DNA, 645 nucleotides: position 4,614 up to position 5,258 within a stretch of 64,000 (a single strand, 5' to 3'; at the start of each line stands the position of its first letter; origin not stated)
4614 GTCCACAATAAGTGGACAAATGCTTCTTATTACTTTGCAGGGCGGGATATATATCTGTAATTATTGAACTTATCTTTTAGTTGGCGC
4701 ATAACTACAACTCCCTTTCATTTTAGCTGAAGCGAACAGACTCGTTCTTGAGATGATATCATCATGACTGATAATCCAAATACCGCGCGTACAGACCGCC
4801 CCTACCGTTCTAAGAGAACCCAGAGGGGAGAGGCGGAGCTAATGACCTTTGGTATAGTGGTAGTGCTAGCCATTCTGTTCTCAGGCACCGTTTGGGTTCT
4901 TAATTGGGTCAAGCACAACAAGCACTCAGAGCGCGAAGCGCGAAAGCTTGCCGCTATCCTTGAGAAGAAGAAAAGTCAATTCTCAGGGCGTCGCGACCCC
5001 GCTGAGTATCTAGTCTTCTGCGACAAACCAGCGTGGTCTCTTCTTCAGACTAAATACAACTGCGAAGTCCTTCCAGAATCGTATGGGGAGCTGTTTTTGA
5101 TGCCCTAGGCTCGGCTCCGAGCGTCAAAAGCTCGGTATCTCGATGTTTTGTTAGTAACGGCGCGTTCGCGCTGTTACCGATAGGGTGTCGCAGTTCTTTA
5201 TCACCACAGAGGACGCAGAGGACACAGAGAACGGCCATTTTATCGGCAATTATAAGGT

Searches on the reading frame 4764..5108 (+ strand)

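Call 14: search_protein_families(library=pfam, proteins=[window:4764-5108:+], max_evalue=1)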
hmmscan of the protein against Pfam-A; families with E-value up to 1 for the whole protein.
window:4764-5108:+ (114 aa): 2 families
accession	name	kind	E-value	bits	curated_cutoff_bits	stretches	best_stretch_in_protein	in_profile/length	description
PF05398.16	PufQ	-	0.09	13.4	22.1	1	12-57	8-54/74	PufQ cytochrome subunit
PF06305.16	LapA_dom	-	0.13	12.6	28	1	26-69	24-62/64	Lipopolysaccharide assembly protein A domain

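Call 15: search_protein_families(library=ncbifam, proteins=[window:4764-5108:+], max_evalue=1)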
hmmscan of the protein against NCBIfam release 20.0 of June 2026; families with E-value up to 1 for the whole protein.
window:4764-5108:+ (114 aa): 2 families
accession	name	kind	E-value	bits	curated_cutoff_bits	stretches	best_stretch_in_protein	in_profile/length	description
NF004285.1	PRK05696.1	equivalog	0.079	12.7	179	1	19-72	13-60/171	flagellar basal body-associated protein FliL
NF008114.0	PRK10861.1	equivalog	0.17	11.1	277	1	28-69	4-42/324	signal peptidase I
